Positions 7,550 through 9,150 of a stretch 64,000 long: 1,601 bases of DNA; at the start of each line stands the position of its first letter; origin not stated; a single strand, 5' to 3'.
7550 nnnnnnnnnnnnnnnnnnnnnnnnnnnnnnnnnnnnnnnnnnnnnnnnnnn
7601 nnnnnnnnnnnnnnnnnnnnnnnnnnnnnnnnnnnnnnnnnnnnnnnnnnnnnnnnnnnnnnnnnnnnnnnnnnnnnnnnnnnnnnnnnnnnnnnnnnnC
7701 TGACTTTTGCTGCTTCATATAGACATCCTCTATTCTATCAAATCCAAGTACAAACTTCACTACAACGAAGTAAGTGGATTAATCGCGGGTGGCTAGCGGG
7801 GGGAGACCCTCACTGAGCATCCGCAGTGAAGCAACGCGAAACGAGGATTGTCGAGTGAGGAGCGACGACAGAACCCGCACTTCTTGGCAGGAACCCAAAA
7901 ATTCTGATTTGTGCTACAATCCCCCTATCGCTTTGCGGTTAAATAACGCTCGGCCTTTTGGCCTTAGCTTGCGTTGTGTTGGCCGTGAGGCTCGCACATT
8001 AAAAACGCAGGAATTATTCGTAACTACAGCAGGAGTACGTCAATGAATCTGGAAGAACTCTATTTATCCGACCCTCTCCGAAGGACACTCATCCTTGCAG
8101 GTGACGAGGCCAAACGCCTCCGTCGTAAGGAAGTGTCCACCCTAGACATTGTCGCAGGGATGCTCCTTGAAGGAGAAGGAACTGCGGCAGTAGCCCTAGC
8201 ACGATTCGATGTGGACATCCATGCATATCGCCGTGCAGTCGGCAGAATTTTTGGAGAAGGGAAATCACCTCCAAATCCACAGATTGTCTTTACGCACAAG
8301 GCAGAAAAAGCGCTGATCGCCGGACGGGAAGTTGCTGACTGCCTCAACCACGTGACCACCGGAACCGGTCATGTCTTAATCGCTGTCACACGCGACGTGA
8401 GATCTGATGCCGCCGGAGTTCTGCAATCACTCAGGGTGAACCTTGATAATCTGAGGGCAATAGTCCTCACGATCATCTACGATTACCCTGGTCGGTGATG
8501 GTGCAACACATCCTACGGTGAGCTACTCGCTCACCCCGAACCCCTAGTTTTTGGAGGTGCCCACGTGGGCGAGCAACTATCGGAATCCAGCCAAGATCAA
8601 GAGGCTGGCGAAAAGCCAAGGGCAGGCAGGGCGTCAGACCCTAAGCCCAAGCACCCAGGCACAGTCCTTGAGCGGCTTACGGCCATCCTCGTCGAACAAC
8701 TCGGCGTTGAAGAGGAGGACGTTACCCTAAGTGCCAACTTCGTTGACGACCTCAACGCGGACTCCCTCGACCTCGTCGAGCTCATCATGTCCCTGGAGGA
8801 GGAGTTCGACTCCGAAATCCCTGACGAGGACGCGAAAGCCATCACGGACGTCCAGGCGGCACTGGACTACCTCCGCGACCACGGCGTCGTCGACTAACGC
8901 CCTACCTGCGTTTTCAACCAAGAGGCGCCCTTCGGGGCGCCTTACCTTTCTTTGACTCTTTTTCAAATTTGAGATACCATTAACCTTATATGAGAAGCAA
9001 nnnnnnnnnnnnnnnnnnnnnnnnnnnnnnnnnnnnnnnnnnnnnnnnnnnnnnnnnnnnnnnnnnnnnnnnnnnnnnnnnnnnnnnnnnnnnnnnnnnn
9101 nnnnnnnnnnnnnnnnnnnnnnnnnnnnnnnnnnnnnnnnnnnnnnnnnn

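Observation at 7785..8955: GC-rich island 1: Clp_N-domain protein plus canonical AcpP-like acyl carrier protein as a self-contained unit in an AT-rich genome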

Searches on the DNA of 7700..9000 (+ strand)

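Call 21: search_rna_families(source=window, start=7700, end=9000, threshold=evalue, max_evalue=10, show_alignments=2)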
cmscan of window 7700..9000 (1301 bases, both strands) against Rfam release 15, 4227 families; matches with E-value up to 10: 7.
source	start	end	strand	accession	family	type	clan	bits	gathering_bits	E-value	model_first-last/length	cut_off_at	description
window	8255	8318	-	RF02923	HTH-XRE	Cis-reg;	-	17.2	49.8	3.4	1-78/78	no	HTH-XRE RNA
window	8714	8765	+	RF03101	RAGATH-31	Gene; sRNA;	-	16.4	71.8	7.3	1-54/54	no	RAGATH-31 RNA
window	8198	8276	-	RF02564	naRNA4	Gene; sRNA;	-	16.2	59.5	5.4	1-77/77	no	Nucleoid-associated noncoding RNA 4 (CssrE)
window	8315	8368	-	RF03158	L31-Actinobacteria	Cis-reg; leader;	CL00118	15.8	35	9.7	1-48/48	no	L31-Actinobacteria ribosomal protein leader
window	8924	9000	+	RF03142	L2-Alphaproteobacteria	Cis-reg; leader;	-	15.5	37.8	0.61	1-52/66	3'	L2-Alphaproteobacteria ribosomal protein leader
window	8818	8894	-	RF03466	mir-1184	Gene; miRNA;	-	15.5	70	9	1-99/99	no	mir-1184 microRNA precursor family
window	8774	8792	-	RF01119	sR32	Gene; snRNA; snoRNA; CD-box;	-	10.3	40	9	1-57/57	no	Small nucleolar RNA sR32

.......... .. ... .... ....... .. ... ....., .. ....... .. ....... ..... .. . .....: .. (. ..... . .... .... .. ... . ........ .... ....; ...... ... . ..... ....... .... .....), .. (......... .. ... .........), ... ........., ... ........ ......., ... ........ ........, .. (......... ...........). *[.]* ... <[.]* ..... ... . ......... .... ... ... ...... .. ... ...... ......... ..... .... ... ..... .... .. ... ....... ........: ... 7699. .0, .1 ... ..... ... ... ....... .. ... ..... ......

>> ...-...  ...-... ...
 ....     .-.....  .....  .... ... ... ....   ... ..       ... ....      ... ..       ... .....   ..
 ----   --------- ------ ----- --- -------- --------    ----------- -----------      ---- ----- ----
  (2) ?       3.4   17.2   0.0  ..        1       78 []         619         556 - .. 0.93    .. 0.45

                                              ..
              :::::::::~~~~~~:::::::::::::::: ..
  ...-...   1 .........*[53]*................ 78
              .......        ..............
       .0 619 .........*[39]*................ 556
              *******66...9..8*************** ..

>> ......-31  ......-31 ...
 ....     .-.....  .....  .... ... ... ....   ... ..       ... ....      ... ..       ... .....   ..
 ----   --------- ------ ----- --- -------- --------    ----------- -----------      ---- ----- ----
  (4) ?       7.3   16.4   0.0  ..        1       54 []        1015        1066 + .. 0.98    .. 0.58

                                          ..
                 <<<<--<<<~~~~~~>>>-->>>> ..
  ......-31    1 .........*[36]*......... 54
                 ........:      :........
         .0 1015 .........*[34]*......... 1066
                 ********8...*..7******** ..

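Call 74: build_rna_model(alignment_id=A7)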
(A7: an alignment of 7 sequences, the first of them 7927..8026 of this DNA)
Model R1 built from alignment A7 (7 sequences, 102 columns); structure: RNAalifold consensus.
model positions 98; base pairs 23; branch points 2; effective number of sequences 1.17; information 0.59 bits per position. Calibrated on 0.2 Mb of random sequence (short: E-values are rough).
structure used (alignment columns):
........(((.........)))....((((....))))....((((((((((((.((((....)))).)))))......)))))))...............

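Call 75: search_with_rna_model(model_id=R1, sources=[window, L001, L004, L014, L015, L016, L019, L020, L022, L032, L065, L005, L006, L017, L021, L009], max_evalue=1, make_alignment=true)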
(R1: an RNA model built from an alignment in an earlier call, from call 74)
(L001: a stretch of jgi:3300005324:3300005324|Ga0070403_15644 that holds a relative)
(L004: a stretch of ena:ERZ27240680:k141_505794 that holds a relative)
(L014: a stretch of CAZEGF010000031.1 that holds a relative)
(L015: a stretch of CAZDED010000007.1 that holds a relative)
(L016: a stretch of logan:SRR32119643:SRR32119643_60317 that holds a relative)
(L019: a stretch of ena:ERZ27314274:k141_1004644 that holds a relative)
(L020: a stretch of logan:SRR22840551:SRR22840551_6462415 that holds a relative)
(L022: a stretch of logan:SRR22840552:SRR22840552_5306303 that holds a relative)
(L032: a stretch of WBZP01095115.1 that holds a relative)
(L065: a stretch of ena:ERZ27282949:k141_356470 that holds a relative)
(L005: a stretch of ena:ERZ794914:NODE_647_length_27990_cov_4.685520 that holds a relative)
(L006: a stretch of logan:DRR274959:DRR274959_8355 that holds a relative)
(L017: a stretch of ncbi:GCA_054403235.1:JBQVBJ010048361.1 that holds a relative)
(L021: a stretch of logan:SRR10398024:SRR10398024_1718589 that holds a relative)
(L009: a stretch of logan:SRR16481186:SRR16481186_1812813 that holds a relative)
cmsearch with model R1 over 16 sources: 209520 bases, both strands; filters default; matches with E-value up to 1: 13.
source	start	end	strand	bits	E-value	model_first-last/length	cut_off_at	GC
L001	9882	9979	+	117.3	4.7e-27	1-98/98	no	0.5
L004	9700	9797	+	115.2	1.6e-26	1-98/98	no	0.49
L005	1404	1501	+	115.2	1.6e-26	1-98/98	no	0.49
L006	51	148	+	115.2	1.6e-26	1-98/98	no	0.49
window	7927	8024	+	113.1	5.4e-26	1-98/98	no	0.48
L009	127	224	+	113.1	5.4e-26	1-98/98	no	0.48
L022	214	310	+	104.9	6.4e-24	1-98/98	no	0.58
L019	1010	1107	+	104.5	8.1e-24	1-98/98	no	0.53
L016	1616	1713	+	102.7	2.3e-23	1-98/98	no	0.49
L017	467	563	+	102.4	2.8e-23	1-98/98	no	0.49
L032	1726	1824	+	95.9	1.2e-21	1-98/98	no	0.59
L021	1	94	+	94.2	3.4e-21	4-98/98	5'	0.59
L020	1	57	+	61.2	7.5e-13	42-98/98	5'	0.49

Alignment A8: 13 matches aligned to the model, 100 columns, each read 5' to 3' on its own strand. Consensus structure (alignment columns), stored with it:
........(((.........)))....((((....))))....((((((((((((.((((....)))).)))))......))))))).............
